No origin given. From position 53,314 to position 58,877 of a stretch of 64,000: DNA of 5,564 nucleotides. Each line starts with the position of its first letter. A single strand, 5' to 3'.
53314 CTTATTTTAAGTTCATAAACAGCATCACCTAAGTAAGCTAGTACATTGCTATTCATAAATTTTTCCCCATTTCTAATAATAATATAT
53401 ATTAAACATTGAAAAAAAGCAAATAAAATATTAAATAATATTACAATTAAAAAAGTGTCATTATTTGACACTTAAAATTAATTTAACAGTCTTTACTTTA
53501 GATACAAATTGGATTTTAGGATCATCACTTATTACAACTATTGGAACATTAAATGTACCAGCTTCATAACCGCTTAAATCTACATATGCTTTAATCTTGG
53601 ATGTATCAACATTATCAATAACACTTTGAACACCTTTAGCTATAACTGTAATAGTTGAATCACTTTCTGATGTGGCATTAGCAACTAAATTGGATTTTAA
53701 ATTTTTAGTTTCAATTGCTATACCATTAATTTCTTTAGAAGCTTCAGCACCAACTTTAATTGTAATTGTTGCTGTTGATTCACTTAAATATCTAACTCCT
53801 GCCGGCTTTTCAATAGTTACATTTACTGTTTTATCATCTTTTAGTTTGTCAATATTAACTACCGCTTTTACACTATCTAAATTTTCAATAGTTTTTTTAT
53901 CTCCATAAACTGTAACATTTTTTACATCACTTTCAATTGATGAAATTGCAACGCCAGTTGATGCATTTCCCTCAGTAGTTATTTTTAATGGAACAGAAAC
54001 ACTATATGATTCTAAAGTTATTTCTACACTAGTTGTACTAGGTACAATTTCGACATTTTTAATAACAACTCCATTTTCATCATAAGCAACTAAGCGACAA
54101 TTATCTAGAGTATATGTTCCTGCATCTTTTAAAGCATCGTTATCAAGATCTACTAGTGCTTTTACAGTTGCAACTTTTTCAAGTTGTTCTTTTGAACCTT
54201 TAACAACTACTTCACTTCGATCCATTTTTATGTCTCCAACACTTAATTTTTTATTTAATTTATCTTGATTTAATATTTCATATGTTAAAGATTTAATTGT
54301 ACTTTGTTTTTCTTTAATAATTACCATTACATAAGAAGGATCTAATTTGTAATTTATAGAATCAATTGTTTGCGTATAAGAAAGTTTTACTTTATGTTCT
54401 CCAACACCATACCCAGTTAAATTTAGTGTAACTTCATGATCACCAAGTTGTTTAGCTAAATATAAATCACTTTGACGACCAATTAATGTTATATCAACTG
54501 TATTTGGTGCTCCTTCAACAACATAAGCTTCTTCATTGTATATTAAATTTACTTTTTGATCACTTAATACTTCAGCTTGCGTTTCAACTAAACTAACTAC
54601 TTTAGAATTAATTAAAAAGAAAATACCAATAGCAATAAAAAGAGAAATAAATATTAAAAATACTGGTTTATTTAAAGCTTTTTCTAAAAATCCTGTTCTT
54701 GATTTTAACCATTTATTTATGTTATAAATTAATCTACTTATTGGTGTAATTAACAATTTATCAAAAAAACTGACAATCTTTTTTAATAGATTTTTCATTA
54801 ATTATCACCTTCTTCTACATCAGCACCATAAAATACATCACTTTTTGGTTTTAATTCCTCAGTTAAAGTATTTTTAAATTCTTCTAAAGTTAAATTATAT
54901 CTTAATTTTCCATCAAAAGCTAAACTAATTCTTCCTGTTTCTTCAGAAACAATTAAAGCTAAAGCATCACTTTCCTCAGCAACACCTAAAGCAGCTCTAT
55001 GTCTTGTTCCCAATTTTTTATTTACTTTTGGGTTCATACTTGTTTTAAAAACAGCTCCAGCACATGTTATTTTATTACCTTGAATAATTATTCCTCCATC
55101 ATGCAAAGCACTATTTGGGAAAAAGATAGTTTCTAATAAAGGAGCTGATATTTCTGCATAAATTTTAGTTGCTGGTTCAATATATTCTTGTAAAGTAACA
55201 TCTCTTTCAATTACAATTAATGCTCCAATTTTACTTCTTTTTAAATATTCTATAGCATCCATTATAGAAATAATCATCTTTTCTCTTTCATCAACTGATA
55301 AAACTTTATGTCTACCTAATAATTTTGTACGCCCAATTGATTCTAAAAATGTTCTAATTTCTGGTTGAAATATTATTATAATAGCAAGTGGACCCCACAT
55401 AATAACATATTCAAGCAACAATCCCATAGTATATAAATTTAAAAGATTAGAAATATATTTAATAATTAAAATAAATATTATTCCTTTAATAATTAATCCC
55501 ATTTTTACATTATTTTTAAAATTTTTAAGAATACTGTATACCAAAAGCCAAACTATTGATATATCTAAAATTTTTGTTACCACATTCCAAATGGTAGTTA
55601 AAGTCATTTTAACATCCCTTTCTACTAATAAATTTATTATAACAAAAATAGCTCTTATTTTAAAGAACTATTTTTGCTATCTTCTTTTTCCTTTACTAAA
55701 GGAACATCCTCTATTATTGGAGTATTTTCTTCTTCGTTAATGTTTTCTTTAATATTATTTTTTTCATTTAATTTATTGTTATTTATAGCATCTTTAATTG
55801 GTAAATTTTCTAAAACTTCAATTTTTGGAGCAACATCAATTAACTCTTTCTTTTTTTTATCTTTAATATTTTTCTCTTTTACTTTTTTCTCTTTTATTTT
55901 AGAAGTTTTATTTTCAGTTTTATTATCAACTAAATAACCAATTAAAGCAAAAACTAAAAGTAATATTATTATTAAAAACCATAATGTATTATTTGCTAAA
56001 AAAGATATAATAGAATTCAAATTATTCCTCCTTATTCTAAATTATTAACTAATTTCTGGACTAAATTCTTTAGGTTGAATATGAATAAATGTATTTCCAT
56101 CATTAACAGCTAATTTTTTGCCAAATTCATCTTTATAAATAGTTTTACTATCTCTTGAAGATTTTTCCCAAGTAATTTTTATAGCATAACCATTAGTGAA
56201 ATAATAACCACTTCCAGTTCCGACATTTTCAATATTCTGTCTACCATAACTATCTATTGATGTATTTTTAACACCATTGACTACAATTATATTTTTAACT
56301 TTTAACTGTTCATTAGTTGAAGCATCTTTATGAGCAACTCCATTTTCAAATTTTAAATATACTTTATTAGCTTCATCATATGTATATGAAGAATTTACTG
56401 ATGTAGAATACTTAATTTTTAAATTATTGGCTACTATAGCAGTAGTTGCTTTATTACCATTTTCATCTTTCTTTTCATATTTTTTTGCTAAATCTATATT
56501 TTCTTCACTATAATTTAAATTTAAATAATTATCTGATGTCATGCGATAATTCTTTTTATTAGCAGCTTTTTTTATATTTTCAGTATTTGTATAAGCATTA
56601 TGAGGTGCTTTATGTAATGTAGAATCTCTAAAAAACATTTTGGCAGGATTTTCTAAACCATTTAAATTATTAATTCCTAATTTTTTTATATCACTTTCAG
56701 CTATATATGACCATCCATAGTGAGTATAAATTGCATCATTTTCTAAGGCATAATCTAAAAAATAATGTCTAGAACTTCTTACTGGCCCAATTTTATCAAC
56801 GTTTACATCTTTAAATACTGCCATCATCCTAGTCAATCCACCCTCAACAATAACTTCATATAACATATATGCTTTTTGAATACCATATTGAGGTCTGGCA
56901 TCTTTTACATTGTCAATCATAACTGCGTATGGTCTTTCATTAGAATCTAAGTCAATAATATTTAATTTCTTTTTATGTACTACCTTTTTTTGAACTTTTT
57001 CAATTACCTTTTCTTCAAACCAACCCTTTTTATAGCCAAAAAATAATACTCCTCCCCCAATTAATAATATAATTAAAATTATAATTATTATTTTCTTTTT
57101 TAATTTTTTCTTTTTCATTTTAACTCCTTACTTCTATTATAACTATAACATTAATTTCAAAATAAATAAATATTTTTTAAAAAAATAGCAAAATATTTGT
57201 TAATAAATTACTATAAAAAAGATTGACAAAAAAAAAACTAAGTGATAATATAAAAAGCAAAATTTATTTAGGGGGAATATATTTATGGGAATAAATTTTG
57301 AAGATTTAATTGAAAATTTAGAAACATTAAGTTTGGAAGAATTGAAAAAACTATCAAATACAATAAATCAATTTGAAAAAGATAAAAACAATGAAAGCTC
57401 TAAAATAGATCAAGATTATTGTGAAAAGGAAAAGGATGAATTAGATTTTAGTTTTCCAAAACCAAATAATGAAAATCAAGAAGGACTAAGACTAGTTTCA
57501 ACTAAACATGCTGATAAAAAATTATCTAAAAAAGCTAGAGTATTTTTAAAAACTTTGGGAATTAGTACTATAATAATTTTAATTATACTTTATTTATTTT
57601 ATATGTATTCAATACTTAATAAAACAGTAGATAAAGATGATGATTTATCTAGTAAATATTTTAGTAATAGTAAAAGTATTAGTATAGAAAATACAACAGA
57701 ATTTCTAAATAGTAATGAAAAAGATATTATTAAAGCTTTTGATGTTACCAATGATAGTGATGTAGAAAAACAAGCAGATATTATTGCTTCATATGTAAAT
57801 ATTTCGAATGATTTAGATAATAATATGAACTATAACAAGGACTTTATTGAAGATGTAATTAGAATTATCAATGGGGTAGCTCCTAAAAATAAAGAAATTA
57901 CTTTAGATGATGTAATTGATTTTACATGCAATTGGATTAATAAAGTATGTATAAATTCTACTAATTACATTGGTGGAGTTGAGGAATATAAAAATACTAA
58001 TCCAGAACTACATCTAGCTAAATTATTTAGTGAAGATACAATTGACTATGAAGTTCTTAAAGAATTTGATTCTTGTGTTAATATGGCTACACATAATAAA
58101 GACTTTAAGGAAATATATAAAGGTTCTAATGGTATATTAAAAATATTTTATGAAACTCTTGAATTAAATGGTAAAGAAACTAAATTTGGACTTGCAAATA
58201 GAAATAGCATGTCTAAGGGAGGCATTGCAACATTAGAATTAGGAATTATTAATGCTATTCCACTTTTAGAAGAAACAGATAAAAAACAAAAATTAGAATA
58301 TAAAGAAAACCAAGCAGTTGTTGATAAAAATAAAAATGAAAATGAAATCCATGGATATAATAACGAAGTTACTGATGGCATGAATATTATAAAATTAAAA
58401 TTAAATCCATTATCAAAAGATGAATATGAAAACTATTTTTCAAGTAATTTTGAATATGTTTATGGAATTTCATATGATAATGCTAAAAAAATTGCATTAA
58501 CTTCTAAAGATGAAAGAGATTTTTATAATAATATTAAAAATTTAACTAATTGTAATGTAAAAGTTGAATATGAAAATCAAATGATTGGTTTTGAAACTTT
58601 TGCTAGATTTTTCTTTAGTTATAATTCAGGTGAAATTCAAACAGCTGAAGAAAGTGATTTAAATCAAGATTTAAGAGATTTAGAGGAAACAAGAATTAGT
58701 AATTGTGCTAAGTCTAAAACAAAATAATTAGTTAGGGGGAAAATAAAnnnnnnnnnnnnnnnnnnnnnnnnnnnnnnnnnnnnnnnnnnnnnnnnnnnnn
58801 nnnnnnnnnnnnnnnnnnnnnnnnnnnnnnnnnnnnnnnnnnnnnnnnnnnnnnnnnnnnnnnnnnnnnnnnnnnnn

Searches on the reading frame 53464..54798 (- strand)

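Call 81: search_protein_families(library=pfam, proteins=[window:53464-54798:-], max_evalue=0.0001)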
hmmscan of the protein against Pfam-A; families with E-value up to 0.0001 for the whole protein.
window:53464-54798:- (445 aa): 1 family
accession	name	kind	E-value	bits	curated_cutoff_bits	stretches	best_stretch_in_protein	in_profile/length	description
PF07949.17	YbbR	-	3.5e-28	98.2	22.3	3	269-347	1-81/81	YbbR-like protein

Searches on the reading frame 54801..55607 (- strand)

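Call 81: search_protein_families(library=pfam, proteins=[window:54801-55607:-], max_evalue=0.0001)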
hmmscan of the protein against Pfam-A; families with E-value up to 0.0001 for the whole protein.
window:54801-55607:- (269 aa): 2 families
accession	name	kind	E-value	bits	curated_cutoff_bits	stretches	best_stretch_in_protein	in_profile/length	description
PF02457.21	DAC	-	1.1e-39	135.2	27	1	117-235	2-119/119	DisA bacterial checkpoint controller nucleotide-binding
PF19293.4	CdaA_N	-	1e-07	32.4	23.8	1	11-84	8-81/81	CdaA N-terminal transmembrane domain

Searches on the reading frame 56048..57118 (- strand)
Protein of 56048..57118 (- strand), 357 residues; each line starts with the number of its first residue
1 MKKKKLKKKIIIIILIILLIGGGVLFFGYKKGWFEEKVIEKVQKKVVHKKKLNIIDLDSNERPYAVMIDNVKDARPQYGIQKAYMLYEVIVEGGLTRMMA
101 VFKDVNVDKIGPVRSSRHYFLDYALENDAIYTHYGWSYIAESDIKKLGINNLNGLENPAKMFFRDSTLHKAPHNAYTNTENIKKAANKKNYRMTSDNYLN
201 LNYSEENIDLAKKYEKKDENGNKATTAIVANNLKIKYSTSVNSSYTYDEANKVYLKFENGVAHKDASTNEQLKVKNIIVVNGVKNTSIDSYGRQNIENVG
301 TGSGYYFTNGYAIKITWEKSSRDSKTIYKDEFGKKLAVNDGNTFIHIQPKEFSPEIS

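Call 4: search_protein_families(library=pfam, proteins=[window:56048-57118:-], max_evalue=1)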
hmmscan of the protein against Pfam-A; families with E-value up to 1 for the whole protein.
window:56048-57118:- (357 aa): 4 families
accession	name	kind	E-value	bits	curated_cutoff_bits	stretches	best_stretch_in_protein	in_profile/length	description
PF11258.13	DUF3048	-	6.7e-47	159.8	25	1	59-192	12-148/148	Protein of unknown function (DUF3048) N-terminal domain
PF17479.7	DUF3048_C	-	1.1e-28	100.4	25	1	234-345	2-114/114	Protein of unknown function (DUF3048) C-terminal domain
PF00044.30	Gp_dh_N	-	0.11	13.2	31.7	1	139-210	20-90/101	Glyceraldehyde 3-phosphate dehydrogenase, NAD binding domain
PF13786.12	DUF4179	-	0.12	13.2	30.1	1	2-54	2-55/94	Domain of unknown function (DUF4179)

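Call 5: search_protein_families(library=ncbifam, proteins=[window:56048-57118:-], max_evalue=1)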
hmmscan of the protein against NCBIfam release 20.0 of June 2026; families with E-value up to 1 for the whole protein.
window:56048-57118:- (357 aa): 2 families
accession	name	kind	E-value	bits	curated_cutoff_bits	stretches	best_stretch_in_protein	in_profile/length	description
TIGR02775.1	TrbG_Ti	equivalog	0.0042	16.6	180.85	1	197-266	95-168/206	P-type conjugative transfer protein TrbG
NF004285.1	PRK05696.1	equivalog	0.15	11.8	179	1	2-31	14-44/171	flagellar basal body-associated protein FliL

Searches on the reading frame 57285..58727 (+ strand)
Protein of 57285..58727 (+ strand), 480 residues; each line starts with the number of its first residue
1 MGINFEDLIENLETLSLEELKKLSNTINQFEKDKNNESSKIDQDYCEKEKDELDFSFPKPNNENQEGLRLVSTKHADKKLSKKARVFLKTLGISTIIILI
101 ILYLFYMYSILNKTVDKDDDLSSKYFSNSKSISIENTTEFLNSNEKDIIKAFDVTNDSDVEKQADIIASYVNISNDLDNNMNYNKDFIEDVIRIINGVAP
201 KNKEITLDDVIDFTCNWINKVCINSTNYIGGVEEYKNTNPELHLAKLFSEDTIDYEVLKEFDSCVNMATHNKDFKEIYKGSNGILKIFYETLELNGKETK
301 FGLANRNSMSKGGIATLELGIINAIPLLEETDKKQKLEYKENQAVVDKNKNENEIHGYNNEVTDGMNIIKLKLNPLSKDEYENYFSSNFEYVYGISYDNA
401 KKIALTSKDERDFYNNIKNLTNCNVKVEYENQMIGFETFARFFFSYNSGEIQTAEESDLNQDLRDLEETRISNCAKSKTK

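Call 4: search_protein_families(library=pfam, proteins=[window:57285-58724:+], max_evalue=1)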
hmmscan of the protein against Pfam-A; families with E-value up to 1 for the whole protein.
window:57285-58724:+ (480 aa): 0 families

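Call 5: search_protein_families(library=ncbifam, proteins=[window:57285-58724:+], max_evalue=1)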
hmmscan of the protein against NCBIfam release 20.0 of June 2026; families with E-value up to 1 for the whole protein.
window:57285-58724:+ (480 aa): 1 family
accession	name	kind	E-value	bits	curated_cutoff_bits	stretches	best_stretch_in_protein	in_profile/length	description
NF047608.1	LIC13292_fam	subfamily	0.17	12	200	0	65-147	18-97/166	LIC13292 family transcriptional regulator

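Call 73: search_protein_families(library=pfam, alignment_id=A5, max_evalue=0.001)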
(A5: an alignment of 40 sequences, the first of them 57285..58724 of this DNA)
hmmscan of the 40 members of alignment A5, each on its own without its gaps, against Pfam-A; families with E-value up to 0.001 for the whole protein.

A. member 1, window:57285-58724:+ (480 aa): 0 families

B. families by the number of members that match (of 40 scanned): 1 family
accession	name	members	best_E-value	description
PF00226.36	DnaJ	14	2.9e-13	DnaJ domain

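Call 74: search_solved_structures(query=A5, max_evalue=1)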
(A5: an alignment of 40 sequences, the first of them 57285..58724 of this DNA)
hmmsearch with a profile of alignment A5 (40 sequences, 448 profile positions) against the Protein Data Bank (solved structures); distinct sequences matched with E-value up to 1: 75 (the best 60 are shown).
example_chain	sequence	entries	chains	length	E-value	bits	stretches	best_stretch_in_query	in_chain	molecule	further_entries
9dyv_A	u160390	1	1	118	5e-10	42.2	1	7-76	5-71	Chaperone protein DnaJ 2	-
4j7z_A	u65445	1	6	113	7.5e-10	41.7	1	8-76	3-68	Chaperone protein DnaJ 2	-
6psi_A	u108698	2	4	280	3.2e-09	39.6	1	7-76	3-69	Chaperone protein DnaJ 2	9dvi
6iws_A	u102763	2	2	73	7.9e-09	38.3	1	7-76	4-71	DnaJ homolog subfamily A member 3, mitochondrial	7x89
2dn9_A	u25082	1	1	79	8.7e-09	38.2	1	10-76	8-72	DnaJ homolog subfamily A member 3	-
4j80_A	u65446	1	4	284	1.2e-08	37.7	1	7-76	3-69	Chaperone protein DnaJ 2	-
6jzb_A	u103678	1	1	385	6.2e-08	35.4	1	7-76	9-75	Chaperone protein DnaJ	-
2lgw_A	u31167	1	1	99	1.2e-07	34.4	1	10-76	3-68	DnaJ homolog subfamily B member 2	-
5nro_B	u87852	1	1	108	4.3e-07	32.6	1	7-76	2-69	Chaperone protein DnaJ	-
6u3r_A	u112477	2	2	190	4.5e-07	32.5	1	10-82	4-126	DnaJ homolog subfamily B member 6,DnaJ homolog subfamily B member 6 | DnaJ homolog subfamily B member 6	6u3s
8e2o_A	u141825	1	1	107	4.5e-07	32.5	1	9-78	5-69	Isoform 2 of DnaJ homolog subfamily A member 1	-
1bq0_A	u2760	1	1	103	6.6e-07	32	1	9-76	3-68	DNAJ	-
1bqz_A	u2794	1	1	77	6.7e-07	31.9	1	9-76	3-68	DNAJ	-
1xbl_A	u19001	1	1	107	7.3e-07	31.8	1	9-76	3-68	DNAJ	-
2dmx_A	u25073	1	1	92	7.4e-07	31.8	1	9-76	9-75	DnaJ homolog subfamily B member 8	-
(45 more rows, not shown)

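Call 86: find_encoding_contigs(protein=window:57285-58727:+, flank=4000, max_places=10)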
Protein window:57285-58727:+ (480 aa): 7 contigs read that carry it; 4 places shown.
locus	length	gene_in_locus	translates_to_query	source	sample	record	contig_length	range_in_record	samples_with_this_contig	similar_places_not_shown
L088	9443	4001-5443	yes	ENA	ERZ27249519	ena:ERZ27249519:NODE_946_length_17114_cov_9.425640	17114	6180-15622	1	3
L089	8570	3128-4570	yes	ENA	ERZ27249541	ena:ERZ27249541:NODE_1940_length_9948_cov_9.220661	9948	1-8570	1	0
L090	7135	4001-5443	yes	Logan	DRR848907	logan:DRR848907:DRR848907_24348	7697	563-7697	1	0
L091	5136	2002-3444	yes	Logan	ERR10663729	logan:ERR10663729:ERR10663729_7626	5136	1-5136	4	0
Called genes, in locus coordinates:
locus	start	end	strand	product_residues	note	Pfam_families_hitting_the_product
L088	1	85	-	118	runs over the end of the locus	PF00636:Ribonuclease_3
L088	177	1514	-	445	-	PF07949:YbbR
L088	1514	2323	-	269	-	PF19293:CdaA_N, PF02457:DAC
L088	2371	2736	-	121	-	-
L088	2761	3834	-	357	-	PF11258:DUF3048, PF17479:DUF3048_C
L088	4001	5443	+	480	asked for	-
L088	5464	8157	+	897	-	-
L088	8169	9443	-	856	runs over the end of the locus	PF00690:Cation_ATPase_N, PF00122:E1-E2_ATPase, PF00702:Hydrolase, PF13246:Cation_ATPase, PF00689:Cation_ATPase_C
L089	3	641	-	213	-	?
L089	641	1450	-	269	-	PF19293:CdaA_N, PF02457:DAC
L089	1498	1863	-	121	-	-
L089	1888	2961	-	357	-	PF11258:DUF3048, PF17479:DUF3048_C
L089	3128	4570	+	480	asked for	-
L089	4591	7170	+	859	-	-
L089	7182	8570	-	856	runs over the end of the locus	PF00690:Cation_ATPase_N, PF00122:E1-E2_ATPase, PF00702:Hydrolase, PF13246:Cation_ATPase, PF00689:Cation_ATPase_C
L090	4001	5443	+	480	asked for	-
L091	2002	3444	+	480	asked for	-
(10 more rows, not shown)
